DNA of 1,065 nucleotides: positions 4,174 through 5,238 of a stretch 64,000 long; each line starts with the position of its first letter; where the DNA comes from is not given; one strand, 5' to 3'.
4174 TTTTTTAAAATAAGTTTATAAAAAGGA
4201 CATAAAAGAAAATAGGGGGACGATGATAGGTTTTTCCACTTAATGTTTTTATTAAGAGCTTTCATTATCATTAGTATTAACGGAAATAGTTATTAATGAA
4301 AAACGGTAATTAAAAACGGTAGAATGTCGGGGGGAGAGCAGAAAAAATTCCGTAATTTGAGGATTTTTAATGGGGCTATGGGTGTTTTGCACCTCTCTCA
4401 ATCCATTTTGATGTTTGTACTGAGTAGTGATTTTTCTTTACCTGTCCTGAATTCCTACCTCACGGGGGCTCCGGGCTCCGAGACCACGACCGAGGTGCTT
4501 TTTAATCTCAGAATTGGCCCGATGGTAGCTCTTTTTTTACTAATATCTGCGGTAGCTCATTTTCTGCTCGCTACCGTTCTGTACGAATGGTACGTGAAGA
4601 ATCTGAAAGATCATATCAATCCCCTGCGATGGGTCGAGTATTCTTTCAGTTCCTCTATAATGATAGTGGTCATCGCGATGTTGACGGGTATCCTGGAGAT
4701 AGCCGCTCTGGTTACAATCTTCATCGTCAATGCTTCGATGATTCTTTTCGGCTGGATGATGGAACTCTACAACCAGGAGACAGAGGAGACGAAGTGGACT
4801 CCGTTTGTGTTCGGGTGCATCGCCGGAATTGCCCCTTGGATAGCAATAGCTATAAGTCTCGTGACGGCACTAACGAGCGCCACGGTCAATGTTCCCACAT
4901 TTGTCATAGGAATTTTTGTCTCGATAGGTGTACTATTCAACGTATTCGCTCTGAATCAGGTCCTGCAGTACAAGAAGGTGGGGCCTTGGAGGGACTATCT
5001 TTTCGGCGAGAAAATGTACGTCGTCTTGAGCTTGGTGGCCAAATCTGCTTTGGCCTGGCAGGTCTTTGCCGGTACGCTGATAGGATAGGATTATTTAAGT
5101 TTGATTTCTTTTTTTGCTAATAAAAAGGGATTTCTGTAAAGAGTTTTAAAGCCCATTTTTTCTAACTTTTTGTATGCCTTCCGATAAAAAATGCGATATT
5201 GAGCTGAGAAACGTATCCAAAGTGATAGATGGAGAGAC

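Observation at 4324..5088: Heliorhodopsin in an archaeal chromosome, next to a Rieske-flavoprotein oxidoreductase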

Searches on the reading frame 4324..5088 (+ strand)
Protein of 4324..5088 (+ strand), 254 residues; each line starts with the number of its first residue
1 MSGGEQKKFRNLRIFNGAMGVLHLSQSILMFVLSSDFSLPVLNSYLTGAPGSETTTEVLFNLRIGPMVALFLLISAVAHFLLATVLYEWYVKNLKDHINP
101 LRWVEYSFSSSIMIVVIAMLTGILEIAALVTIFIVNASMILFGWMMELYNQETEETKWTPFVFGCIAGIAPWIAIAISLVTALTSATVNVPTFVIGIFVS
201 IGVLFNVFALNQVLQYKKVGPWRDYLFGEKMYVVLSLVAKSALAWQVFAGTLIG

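Call 4: search_protein_families(library=pfam, proteins=[window:4324-5088:+], max_evalue=0.01)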
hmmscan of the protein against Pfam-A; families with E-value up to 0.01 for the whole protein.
window:4324-5088:+ (254 aa): 1 family
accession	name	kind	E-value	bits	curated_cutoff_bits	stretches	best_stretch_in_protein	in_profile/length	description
PF18761.7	Heliorhodopsin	-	2.1e-102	342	26.7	1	12-252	1-242/242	Heliorhodopsin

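Call 5: search_solved_structures(query=window:4324-5085:+, max_evalue=1, show_alignments=3)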
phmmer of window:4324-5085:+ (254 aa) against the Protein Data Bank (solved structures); distinct sequences matched with E-value up to 1: 6.
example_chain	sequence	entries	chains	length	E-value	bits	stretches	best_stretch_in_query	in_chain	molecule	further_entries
6is6_A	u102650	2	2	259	8.9e-84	284.2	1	5-252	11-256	heliorhodopsin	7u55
7clj_A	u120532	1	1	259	1.9e-83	283.1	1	5-252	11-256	heliorhodopsin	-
9ljj_A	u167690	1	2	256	5.2e-69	235.8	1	7-253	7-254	Heliorhodopsin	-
6su3_X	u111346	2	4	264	5.9e-69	235.6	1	7-253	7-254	48C12 heliorhodopsin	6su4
6uh3_A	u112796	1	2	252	1.1e-68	234.7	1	7-253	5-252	Heliorhodopsin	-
9vfc_A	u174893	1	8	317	3.5e-39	138.2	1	14-251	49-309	heliorhodopsin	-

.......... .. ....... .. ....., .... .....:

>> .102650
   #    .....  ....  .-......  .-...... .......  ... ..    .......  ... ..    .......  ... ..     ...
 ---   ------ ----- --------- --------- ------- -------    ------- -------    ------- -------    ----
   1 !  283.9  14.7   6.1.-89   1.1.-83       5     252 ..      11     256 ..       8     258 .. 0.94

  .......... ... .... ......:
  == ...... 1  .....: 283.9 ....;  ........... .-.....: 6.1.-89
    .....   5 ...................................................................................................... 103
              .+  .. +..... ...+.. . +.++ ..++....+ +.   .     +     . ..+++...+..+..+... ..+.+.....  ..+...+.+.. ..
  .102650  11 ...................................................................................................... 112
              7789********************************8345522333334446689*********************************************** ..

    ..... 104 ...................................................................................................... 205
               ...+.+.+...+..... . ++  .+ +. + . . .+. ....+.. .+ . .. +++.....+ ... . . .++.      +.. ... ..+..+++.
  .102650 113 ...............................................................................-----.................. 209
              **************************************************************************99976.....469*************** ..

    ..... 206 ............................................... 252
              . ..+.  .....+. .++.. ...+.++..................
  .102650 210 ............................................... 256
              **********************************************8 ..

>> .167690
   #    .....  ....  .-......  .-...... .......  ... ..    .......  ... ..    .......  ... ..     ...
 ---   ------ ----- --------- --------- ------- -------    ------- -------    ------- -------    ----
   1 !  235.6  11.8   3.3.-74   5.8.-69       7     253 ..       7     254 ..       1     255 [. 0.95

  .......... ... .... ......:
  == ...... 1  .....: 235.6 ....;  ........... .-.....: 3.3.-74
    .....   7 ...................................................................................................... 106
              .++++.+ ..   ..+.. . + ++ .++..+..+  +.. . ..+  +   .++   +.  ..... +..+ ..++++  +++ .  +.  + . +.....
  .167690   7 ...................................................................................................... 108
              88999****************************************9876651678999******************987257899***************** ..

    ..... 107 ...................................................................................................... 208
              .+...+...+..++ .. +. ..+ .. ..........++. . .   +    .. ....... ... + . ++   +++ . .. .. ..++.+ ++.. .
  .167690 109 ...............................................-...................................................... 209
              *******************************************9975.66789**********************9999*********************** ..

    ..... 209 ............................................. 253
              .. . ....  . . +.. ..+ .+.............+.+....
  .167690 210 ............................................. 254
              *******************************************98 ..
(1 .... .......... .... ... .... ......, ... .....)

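Call 14: find_homologous_proteins(query=window:4324-5085:+, max_evalue=1e-10)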
Query window:4324-5085:+ (254 aa): 7872 proteins with E <= 1e-10 among 8000 candidates; the best 120 are listed.
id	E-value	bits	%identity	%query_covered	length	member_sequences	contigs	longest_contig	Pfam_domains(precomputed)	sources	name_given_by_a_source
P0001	4.9e-158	542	100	100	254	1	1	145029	PF18761.8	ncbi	-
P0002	2.3e-118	412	76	98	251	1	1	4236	PF18761.8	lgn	-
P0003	2.6e-118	412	76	98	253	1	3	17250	PF18761.8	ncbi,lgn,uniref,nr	ncbi:hypothetical protein AKJ37_07455 [candidate division MSBL1 archaeon SCGC-AAA259I09]|uniref:Heli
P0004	2.6e-118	412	76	98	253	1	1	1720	PF18761.8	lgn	-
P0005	2.2e-117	409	74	100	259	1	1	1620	PF18761.8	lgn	-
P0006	3.0e-117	409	76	98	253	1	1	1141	PF18761.8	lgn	-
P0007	3.6e-117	408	72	100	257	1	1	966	PF18761.8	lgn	-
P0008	2.8e-116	405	74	100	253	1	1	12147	PF18761.8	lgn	-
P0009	3.7e-114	398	73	97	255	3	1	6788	PF18761.8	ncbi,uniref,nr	ncbi:hypothetical protein AKJ64_02920 [candidate division MSBL1 archaeon SCGC-AAA259E17]|uniref:Heli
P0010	6.0e-114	398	73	100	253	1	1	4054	PF18761.8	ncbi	ncbi:MAG: heliorhodopsin HeR [Candidatus Paceibacterota bacterium]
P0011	2.4e-113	396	70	100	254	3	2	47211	PF18761.8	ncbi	-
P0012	4.5e-113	395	72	100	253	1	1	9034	PF18761.8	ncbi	-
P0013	1.9e-110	386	70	100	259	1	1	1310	PF18761.8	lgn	-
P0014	3.0e-110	386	71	97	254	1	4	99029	PF18761.8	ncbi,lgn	ncbi:MAG: heliorhodopsin HeR [Candidatus Hadarchaeia archaeon]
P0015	4.4e-110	385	67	100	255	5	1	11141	PF18761.8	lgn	-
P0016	1.1e-109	384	69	98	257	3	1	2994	PF18761.8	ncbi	ncbi:MAG: heliorhodopsin HeR [Candidatus Paceibacterota bacterium]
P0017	1.5e-109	383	70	98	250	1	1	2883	PF18761.8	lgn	-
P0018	1.9e-108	380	68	98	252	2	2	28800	PF18761.8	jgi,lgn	-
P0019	5.6e-108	378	66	98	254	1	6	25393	PF18761.8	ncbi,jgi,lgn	-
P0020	1.4e-107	377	65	98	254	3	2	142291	PF18761.8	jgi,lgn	-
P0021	3.0e-107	376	68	98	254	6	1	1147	PF18761.8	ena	-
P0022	1.3e-106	374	67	98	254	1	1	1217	PF18761.8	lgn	-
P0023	3.1e-106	373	65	98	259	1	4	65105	PF18761.8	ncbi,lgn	ncbi:MAG: heliorhodopsin HeR [Candidatus Natronoplasma sp.]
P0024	4.7e-106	372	66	98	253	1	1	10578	PF18761.8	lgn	-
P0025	4.4e-105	369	72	93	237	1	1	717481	PF18761.8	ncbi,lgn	-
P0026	1.4e-104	367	67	100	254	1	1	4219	PF18761.8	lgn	-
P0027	1.7e-104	367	66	98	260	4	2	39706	PF18761.8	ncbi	-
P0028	2.2e-104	366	74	89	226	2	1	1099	PF18761.8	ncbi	-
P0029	2.7e-104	366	65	98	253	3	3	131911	PF18761.8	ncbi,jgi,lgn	-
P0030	4.8e-104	365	65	98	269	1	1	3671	PF18761.8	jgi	-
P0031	5.7e-104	365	67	98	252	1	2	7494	PF18761.8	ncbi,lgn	ncbi:MAG: heliorhodopsin HeR [Candidatus Thermoplasmatota archaeon]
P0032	2.0e-103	363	64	98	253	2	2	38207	PF18761.8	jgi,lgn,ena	-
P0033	2.1e-103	363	65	98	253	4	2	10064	PF18761.8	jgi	-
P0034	2.2e-103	363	69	93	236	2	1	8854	PF18761.8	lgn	-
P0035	2.7e-103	363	64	98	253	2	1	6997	PF18761.8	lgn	-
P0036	5.8e-103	362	66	100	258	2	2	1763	PF18761.8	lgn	-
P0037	1.1e-102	361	64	98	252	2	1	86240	PF18761.8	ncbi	-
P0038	1.3e-102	361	65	98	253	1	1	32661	PF18761.8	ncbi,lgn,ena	-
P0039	1.4e-102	361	65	98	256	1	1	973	PF18761.8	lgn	-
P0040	1.9e-102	360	66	98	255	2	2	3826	PF18761.8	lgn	-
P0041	5.5e-102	359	65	98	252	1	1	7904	PF18761.8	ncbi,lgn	-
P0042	8.4e-102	358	63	98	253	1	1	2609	PF18761.8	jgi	-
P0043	1.4e-101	357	65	98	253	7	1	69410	PF18761.8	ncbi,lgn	ncbi:MAG: heliorhodopsin HeR [Thermoplasmatota archaeon]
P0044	1.5e-101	357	64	98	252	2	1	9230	PF18761.8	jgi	-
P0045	9.0e-101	355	65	98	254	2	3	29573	PF18761.8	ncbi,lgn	-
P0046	1.5e-99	351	64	100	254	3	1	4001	PF18761.8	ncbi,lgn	-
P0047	1.6e-99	351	62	98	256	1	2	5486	PF18761.8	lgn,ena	-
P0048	3.9e-99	349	63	100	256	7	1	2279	PF18761.8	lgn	-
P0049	7.1e-99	348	64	100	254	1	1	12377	PF18761.8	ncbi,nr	ncbi:MAG: heliorhodopsin HeR [Candidatus Thermoplasmatota archaeon]|nr:heliorhodopsin HeR [Candidatu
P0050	8.6e-99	348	62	98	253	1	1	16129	PF18761.8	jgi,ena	-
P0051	1.0e-98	348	63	98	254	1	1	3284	PF18761.8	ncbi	-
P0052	7.7e-98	345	60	98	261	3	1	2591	PF18761.8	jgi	-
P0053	8.7e-98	345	62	98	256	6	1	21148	PF18761.8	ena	-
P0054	1.9e-97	344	60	98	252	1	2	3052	PF18761.8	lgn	-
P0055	2.7e-97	343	60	98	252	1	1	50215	PF18761.8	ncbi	ncbi:MAG: heliorhodopsin HeR [Halanaerobiales bacterium]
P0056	7.2e-97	342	60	97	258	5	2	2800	PF18761.8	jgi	-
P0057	4.6e-96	339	61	97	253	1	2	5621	PF18761.8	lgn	-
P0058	4.8e-96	339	60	98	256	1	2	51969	PF18761.8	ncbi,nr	ncbi:MAG: heliorhodopsin HeR [Candidatus Thermoplasmatota archaeon]|nr:heliorhodopsin HeR [Candidatu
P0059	6.4e-96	339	60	98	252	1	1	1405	PF18761.8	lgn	-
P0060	1.7e-95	337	61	97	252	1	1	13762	PF18761.8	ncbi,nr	ncbi:MAG: heliorhodopsin HeR [Halanaerobiales bacterium]|nr:heliorhodopsin HeR [Halanaerobiales bact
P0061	2.1e-95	337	58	98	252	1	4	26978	PF18761.8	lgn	-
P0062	2.2e-95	337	60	98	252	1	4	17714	PF18761.8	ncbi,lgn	-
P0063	2.2e-95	337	59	98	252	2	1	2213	PF18761.8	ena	-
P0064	3.9e-95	336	60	98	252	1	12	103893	PF18761.8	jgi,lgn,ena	-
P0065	4.1e-95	336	60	98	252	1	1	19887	PF18761.8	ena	-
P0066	5.3e-95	336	62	99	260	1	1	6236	PF18761.8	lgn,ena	-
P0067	1.1e-94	335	72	83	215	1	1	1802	PF18761.8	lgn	-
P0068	1.2e-94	335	60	97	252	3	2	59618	PF18761.8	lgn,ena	-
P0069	1.2e-94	335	60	98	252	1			PF18761.8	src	-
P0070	1.4e-94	334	60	98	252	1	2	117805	PF18761.8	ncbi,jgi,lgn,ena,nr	ncbi:MAG: heliorhodopsin HeR [Halanaerobiales bacterium]|nr:heliorhodopsin HeR [Halanaerobiales bact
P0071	1.5e-94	334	58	98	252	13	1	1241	PF18761.8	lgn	-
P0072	4.8e-94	333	65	98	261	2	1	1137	PF18761.8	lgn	-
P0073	6.6e-94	332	63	98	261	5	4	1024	PF18761.8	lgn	-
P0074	1.7e-93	331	60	99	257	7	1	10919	PF18761.8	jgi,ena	-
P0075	2.1e-93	331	65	96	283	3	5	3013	PF18761.8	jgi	jgi:hypothetical protein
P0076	2.3e-93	330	63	98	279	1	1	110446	PF18761.8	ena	-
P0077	3.1e-93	330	60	99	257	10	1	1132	PF18761.8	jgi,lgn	-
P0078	3.5e-93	330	60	97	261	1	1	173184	PF18761.8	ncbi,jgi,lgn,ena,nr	ncbi:MAG: heliorhodopsin HeR [Candidatus Berkelbacteria bacterium]|nr:heliorhodopsin HeR [Candidatus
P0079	6.3e-93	329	62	97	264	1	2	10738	PF18761.8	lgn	-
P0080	1.0e-92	328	64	96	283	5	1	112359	PF18761.8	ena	-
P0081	1.8e-92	327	63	98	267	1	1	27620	PF18761.8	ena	-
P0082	2.7e-92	327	60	97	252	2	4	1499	PF18761.8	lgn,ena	-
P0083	3.0e-92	327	63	100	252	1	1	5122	PF18761.8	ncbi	-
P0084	3.6e-92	326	62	97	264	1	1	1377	PF18761.8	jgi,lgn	-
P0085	5.0e-92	326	60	98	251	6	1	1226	PF18761.8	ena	-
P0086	5.1e-92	326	59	97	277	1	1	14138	PF18761.8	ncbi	-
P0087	7.4e-92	325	63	95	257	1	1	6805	PF18761.8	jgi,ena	-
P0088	1.0e-91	325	60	96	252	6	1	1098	PF18761.8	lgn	-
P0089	1.1e-91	325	65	89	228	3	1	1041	PF18761.8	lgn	-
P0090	1.3e-91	325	63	95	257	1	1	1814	PF18761.8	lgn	-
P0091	1.6e-91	324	60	99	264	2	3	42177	PF18761.8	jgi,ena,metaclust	metaclust:\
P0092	2.3e-91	324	63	97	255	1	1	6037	PF18761.8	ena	-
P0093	5.1e-91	323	62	95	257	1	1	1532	PF18761.8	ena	-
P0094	6.2e-91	322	59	98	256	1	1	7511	PF18761.8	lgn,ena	-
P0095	6.9e-91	322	63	95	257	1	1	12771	PF18761.8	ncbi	-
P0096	7.1e-91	322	61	98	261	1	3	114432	PF18761.8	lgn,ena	-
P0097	8.3e-91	322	61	97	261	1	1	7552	PF18761.8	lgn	-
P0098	9.4e-91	322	60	98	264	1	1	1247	PF18761.8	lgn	-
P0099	1.8e-90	321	61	99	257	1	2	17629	PF18761.8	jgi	jgi:hypothetical protein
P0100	1.9e-90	321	62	96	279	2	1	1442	PF18761.8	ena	-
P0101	2.2e-90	321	62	95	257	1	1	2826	PF18761.8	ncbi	-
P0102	2.8e-90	320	62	98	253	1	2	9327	PF18761.8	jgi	jgi:hypothetical protein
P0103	2.9e-90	320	61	95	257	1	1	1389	PF18761.8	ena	-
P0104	3.9e-90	320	58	99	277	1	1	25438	PF18761.8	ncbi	-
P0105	4.5e-90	320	60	98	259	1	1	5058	PF18761.8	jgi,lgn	jgi:hypothetical protein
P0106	5.6e-90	319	58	98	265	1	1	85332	PF18761.8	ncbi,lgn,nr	ncbi:MAG: heliorhodopsin HeR [Actinomycetota bacterium]|nr:heliorhodopsin HeR [Actinomycetota bacter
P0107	1.0e-89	318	59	97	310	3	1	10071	PF18761.8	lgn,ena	-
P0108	1.1e-89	318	61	97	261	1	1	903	PF18761.8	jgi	jgi:hypothetical protein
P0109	1.2e-89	318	61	97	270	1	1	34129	PF18761.8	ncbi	-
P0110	1.3e-89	318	61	98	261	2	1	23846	PF18761.8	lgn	-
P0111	2.4e-89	317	60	99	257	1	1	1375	PF18761.8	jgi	jgi:hypothetical protein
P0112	3.0e-89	317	59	99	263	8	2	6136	PF18761.8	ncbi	-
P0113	4.0e-89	317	60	98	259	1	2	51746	PF18761.8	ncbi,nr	ncbi:MAG: hypothetical protein BWY19_00653 [bacterium ADurb.Bin212]|nr:MAG: hypothetical protein BWY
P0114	4.1e-89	316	60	97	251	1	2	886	PF18761.8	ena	-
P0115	4.9e-89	316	61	98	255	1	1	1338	PF18761.8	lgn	-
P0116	5.3e-89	316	60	99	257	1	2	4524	PF18761.8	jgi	jgi:hypothetical protein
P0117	6.0e-89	316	58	98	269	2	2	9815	PF18761.8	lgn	-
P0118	7.2e-89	316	62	95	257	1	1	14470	PF18761.8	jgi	jgi:hypothetical protein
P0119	7.5e-89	316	60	99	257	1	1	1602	PF18761.8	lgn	-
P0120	7.5e-89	316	62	97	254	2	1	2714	PF18761.8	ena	-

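Call 15: find_encoding_contigs(protein=P0001, flank=10000, max_places=3)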
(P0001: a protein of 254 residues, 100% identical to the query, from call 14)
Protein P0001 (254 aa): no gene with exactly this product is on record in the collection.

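Call 16: find_related_loci(query=window:4324-5085:+, collection=genome_contigs, flank=10000)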
Query window:4324-5085:+ (254 aa) in genome_contigs; peptide patterns used: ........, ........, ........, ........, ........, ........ (x = any residue, [..] = any of these).
175 stretches matched a pattern; 74 encode a relative of the query (tblastn E <= 1e-3); 74 distinct loci.
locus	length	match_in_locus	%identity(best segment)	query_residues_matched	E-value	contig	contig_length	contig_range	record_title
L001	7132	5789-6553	73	1-254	9e-124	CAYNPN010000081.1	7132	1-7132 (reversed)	MAG TPA_asm: Candidatus Hadarchaeota archaeon isolate ERP127260_co1_66 genome assembly, contig: NODE_4993_length_7132_co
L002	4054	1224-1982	73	1-254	2e-124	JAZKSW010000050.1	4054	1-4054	MAG: Candidatus Paceibacterota bacterium isolate NA-5cm_bin.13 NODE_6759_length_4054_cov_5.779445, whole genome shotgun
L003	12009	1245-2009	67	1-254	6e-116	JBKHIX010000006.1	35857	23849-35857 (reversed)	MAG: Thermoplasmata archaeon isolate D3M20_1 NODE_8_length_35857_cov_6.595023, whole genome shotgun sequence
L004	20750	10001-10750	65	5-253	2e-113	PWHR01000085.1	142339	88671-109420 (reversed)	MAG: Thermoplasmata archaeon isolate T1Sed10_119m T1-Sed10-C18, whole genome shotgun sequence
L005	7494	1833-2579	67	5-254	1e-111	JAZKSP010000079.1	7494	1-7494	MAG: Thermoplasmatota archaeon isolate NA-30cm_bin.7 NODE_1233_length_7494_cov_18.824170, whole genome shotgun sequence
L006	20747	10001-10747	65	6-253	7e-111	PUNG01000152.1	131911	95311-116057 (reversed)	MAG: Thermoplasmata archaeon isolate B1Sed10_20 B1-Sed10-C17, whole genome shotgun sequence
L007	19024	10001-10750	65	5-254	6e-110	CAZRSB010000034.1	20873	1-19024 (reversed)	MAG TPA_asm: uncultured Thermoplasmata archaeon isolate binchicken_co32_354 genome assembly, contig: NODE_3741_length_20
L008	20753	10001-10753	65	5-254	7e-109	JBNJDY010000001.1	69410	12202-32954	MAG: Thermoplasmatota archaeon isolate Y23_30dBSe4.bin.148 NODE_117_length_69410_cov_19.858392, whole genome shotgun seq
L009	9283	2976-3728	64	5-254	6e-108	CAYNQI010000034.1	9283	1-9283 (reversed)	MAG TPA_asm: uncultured Thermoplasmata archaeon isolate binchicken_co32_338 genome assembly, contig: NODE_13082_length_9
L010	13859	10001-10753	65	5-254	2e-107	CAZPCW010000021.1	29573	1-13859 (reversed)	MAG TPA_asm: uncultured Thermoplasmata archaeon isolate ERP127260_co1_37 genome assembly, contig: NODE_537_length_29573_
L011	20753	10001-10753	63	5-254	5e-107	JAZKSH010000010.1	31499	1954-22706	MAG: Thermoplasmatota archaeon isolate NA-30cm_bin.11 NODE_127_length_31499_cov_10.199593, whole genome shotgun sequence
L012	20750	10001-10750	64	5-253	8e-111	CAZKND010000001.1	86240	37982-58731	MAG TPA_asm: Candidatus Hadarchaeota archaeon isolate ERP127260_co1_6 genome assembly, contig: NODE_38_length_86240_cov_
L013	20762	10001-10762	63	1-254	8e-106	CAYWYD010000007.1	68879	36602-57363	MAG TPA_asm: uncultured Thermoplasmata archaeon isolate ERP127260_co1_119 genome assembly, contig: NODE_74_length_68879_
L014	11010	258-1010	67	5-254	5e-106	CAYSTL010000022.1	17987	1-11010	MAG TPA_asm: uncultured Thermoplasmata archaeon isolate ERP127260_co1_34 genome assembly, contig: NODE_1334_length_17987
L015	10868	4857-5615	62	5-254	2e-104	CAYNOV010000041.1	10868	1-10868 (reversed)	MAG TPA_asm: uncultured Thermoplasmata archaeon isolate binchicken_co32_401 genome assembly, contig: NODE_10461_length_1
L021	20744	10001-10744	71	7-253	1e-100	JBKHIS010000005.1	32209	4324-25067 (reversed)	MAG: Candidatus Hadarchaeia archaeon isolate D2M19_6 NODE_8_length_32209_cov_5.230889, whole genome shotgun sequence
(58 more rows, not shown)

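Call 23: search_protein_families(library=ncbifam, proteins=[window:4324-5088:+], max_evalue=0.00001)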
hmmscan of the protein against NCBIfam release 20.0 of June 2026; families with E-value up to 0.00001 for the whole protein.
window:4324-5088:+ (254 aa): 1 family
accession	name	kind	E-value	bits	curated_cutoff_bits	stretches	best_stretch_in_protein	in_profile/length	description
NF038020.1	HeR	equivalog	1.2e-104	349.2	100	1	12-252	1-244/244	heliorhodopsin HeR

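Call 24: find_encoding_contigs(protein=P0003, flank=6000, max_places=2)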
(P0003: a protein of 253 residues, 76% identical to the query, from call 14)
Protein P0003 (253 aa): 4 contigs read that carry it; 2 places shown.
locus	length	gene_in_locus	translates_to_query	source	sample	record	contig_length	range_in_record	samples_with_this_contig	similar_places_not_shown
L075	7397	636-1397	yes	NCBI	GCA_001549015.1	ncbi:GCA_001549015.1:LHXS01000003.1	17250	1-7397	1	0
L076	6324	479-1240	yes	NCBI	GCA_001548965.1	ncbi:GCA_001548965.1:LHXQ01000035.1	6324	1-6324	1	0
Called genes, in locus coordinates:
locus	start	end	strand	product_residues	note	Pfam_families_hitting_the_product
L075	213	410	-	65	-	-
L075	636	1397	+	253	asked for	PF18761:Heliorhodopsin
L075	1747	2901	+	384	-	PF07690:MFS_1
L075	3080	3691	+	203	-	-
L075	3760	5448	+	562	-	PF14716:HHH_8, PF12826:HHH_2 (faint), PF00633:HHH (faint), PF10391:DNA_pol_lambd_f (weak), PF14520:HHH_5, PF14792:DNA_pol_B_palm (weak), PF14791:DNA_pol_B_thumb, PF02811:PHP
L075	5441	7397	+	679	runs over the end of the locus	PF22745:Nlig-Ia, PF01653:DNA_ligase_aden, PF03120:OB_DNA_ligase, PF03119:DNA_ligase_ZBD (weak), PF14520:HHH_5, PF12826:HHH_2, PF00533:BRCT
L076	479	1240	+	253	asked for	PF18761:Heliorhodopsin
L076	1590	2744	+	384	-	PF07690:MFS_1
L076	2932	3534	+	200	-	-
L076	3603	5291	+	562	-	PF14716:HHH_8, PF12826:HHH_2 (faint), PF00633:HHH (faint), PF10391:DNA_pol_lambd_f (weak), PF14520:HHH_5, PF14792:DNA_pol_B_palm (weak), PF14791:DNA_pol_B_thumb, PF02811:PHP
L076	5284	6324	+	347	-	PF22745:Nlig-Ia, PF01653:DNA_ligase_aden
